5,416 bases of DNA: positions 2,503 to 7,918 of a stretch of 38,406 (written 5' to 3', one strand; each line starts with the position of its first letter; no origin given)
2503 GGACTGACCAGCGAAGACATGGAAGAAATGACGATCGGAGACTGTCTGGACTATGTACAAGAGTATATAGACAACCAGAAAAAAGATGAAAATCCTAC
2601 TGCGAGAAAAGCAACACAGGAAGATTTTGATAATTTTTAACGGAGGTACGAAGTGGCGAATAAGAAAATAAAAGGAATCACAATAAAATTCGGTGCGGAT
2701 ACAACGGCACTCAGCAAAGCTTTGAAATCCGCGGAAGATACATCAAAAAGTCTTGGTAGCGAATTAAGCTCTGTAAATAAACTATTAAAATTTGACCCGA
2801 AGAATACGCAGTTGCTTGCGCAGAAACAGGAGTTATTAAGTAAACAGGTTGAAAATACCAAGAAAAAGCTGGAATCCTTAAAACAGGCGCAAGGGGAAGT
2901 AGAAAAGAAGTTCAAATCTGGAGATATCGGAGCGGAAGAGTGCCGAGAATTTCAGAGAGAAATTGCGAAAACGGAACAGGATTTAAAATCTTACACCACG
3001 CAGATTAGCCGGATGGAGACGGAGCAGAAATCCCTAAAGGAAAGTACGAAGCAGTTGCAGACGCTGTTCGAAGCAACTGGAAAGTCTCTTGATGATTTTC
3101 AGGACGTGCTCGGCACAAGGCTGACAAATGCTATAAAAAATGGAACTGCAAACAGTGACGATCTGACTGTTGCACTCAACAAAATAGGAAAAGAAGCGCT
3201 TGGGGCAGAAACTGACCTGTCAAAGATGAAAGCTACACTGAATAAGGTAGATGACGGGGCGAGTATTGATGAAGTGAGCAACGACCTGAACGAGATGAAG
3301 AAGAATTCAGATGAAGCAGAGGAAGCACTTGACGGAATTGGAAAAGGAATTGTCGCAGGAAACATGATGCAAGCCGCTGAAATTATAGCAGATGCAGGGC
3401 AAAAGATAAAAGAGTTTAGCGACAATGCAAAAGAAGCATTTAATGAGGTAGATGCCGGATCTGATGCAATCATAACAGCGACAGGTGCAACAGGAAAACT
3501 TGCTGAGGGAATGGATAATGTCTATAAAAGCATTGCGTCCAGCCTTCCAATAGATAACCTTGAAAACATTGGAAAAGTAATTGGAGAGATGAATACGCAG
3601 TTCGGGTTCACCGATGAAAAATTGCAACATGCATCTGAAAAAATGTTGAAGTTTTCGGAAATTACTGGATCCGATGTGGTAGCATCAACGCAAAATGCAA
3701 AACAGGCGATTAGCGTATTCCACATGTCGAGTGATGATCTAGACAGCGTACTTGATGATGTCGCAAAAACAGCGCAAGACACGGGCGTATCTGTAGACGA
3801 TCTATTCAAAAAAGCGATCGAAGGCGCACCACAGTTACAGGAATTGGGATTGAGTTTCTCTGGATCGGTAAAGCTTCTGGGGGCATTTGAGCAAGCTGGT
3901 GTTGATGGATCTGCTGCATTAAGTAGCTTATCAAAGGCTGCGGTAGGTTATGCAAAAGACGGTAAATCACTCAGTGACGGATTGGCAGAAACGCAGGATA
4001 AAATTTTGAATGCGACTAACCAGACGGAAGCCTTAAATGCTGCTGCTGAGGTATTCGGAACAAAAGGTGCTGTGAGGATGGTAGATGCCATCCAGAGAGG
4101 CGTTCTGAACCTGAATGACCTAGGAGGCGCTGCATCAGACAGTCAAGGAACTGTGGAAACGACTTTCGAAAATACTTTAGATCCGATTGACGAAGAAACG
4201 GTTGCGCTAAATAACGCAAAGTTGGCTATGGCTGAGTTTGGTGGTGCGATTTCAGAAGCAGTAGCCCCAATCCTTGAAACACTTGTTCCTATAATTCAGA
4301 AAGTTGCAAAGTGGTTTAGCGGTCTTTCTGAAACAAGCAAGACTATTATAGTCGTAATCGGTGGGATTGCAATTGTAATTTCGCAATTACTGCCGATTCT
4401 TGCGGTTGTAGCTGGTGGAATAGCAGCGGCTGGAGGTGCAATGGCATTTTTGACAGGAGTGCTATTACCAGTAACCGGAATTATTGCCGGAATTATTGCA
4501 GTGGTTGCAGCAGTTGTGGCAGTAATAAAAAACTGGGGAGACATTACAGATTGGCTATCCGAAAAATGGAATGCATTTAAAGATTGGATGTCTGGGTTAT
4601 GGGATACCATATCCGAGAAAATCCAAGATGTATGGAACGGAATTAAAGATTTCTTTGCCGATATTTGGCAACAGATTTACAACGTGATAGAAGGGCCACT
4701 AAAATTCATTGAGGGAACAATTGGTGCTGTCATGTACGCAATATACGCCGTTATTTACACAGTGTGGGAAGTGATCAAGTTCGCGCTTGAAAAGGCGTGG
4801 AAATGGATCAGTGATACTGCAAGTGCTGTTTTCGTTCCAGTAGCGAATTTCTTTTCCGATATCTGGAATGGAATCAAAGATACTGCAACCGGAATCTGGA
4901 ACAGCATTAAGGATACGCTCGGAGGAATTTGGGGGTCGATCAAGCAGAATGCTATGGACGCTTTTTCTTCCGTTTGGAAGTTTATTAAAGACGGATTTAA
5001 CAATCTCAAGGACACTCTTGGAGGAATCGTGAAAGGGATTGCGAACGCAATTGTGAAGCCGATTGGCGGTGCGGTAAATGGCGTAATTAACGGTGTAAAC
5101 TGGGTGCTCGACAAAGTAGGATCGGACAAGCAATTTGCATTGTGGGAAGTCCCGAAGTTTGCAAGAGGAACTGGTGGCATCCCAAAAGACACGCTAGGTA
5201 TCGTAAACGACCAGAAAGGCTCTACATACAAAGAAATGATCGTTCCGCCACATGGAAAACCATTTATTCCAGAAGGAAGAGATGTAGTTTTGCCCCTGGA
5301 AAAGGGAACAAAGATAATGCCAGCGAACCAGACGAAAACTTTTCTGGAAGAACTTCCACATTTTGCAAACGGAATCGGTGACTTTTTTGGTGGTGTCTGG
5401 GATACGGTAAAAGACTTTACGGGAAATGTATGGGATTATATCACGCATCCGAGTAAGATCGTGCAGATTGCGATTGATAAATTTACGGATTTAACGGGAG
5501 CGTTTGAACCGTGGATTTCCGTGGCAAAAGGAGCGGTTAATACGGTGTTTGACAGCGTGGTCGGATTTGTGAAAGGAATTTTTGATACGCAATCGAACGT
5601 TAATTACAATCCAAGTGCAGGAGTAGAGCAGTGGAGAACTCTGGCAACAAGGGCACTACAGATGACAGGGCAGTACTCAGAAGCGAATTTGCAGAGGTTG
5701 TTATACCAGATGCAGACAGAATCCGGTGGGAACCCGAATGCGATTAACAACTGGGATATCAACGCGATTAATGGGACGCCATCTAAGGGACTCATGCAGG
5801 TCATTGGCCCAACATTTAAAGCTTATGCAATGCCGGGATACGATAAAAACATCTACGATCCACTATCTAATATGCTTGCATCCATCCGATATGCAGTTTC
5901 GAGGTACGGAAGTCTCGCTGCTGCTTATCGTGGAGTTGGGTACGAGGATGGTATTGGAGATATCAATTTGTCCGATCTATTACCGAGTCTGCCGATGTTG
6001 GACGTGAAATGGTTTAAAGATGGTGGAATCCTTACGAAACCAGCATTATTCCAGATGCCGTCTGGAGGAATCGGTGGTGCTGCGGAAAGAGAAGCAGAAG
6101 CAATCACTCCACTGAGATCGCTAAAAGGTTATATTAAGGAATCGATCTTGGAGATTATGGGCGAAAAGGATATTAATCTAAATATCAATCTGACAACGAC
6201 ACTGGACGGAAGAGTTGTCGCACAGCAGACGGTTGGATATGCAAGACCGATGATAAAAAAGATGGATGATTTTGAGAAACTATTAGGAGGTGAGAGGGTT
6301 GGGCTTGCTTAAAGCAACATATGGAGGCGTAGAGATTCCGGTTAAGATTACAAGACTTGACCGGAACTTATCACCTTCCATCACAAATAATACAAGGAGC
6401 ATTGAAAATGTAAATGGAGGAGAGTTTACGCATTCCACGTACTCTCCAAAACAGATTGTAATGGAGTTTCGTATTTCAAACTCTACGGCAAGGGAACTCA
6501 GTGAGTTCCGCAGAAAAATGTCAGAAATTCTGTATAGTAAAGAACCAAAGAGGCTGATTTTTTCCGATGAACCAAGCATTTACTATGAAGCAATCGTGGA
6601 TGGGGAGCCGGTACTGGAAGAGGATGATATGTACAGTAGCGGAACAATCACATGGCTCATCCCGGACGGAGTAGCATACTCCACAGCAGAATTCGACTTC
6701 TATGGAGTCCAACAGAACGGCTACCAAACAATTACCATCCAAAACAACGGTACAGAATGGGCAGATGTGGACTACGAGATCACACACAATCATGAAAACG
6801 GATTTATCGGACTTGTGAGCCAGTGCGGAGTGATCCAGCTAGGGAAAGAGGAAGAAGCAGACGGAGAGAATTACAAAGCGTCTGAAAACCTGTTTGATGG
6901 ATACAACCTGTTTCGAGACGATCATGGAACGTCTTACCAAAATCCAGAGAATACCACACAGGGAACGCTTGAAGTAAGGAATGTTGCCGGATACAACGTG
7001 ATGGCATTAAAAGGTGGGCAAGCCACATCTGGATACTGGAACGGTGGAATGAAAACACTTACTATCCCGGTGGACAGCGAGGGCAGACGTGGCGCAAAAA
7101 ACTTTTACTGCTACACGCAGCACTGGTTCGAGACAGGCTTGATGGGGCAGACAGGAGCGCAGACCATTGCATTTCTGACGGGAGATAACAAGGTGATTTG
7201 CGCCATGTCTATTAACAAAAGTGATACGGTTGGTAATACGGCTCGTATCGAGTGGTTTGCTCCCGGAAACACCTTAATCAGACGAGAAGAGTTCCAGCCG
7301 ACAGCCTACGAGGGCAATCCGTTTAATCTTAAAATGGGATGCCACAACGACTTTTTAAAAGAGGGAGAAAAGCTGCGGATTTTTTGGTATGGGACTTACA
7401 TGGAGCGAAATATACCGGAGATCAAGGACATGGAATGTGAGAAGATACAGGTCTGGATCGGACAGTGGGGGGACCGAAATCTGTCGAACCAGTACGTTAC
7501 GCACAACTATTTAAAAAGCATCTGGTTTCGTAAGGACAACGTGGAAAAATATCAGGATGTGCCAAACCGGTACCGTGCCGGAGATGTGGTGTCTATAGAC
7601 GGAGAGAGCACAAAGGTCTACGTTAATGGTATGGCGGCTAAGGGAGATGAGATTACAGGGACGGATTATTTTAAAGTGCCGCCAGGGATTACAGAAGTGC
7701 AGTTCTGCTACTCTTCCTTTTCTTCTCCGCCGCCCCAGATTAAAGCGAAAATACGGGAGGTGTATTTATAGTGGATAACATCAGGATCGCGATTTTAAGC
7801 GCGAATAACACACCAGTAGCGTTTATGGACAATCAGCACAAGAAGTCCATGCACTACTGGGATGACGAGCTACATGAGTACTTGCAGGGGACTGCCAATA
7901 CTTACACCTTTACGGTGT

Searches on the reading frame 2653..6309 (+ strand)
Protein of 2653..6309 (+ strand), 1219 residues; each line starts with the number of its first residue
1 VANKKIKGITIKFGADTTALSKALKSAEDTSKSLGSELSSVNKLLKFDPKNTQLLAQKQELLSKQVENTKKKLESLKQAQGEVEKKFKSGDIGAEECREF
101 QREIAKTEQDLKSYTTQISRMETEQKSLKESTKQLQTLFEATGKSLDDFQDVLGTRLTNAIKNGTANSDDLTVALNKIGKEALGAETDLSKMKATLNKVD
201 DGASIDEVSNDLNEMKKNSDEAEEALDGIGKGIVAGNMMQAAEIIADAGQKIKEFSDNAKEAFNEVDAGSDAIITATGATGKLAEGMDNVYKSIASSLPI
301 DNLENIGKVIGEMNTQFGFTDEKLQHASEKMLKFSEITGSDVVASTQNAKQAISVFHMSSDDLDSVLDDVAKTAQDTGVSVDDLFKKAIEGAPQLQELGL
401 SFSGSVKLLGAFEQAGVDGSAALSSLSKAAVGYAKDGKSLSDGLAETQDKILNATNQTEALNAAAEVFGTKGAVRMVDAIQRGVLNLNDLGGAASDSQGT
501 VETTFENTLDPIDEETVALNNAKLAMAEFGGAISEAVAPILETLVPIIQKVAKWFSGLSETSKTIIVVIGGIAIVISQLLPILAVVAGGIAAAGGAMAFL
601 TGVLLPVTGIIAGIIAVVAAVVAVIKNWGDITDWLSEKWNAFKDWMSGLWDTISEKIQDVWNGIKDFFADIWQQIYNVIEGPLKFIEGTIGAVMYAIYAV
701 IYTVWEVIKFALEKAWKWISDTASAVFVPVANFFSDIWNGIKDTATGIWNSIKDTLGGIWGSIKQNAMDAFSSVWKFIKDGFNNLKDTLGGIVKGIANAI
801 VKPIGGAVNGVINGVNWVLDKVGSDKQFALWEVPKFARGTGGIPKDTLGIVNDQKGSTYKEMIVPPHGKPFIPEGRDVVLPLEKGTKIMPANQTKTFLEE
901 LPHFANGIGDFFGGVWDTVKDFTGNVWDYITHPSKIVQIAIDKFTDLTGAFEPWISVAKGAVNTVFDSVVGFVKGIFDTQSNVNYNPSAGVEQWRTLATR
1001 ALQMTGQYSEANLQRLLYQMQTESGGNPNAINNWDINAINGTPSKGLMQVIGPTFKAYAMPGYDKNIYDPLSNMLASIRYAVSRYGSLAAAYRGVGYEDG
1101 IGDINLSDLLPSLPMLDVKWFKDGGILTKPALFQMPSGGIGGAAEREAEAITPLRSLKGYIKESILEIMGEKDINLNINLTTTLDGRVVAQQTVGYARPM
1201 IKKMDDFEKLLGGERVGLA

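Call 92: search_protein_families(library=pfam, proteins=[window:2653-6309:+], max_evalue=0.001)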
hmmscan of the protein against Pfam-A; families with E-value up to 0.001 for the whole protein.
window:2653-6309:+ (1219 aa): 3 families
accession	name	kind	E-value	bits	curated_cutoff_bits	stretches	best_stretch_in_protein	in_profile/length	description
PF10145.14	PhageMin_Tail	-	6e-13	49.6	33.2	2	304-458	16-170/201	Phage-related minor tail protein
PF01464.25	SLT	-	5.6e-08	32.8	21.3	1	1010-1088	11-83/117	Transglycosylase SLT domain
PF20155.4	TMP_3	-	0.00033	20.9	41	0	342-522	6-182/192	Tape measure protein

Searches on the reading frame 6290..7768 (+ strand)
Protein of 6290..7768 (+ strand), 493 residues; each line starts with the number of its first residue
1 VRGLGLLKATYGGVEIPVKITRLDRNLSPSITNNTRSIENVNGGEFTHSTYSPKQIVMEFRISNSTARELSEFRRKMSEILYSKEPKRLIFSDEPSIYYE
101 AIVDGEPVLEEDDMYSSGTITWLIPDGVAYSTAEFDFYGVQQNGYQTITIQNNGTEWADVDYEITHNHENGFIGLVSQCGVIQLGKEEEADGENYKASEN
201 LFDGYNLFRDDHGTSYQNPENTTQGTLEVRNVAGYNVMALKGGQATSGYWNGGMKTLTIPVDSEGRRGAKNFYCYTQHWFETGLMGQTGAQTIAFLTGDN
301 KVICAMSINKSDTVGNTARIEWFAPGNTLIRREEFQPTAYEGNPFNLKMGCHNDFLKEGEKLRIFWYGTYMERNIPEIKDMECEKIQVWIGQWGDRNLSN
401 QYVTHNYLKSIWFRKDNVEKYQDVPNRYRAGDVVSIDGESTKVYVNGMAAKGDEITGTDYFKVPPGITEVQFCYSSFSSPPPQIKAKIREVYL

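Call 92: search_protein_families(library=pfam, proteins=[window:6290-7768:+], max_evalue=0.001)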
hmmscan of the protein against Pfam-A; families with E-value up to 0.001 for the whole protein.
window:6290-7768:+ (493 aa): 2 families
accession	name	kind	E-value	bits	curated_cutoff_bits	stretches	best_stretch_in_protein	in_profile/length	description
PF05709.17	Sipho_tail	-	1.9e-16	60.7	24.2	1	27-121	18-115/118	Phage tail protein RIFT-related domain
PF22768.1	SPP1_Dit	-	0.00014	22.5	25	1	414-472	24-82/97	Siphovirus-type tail component, C-terminal domain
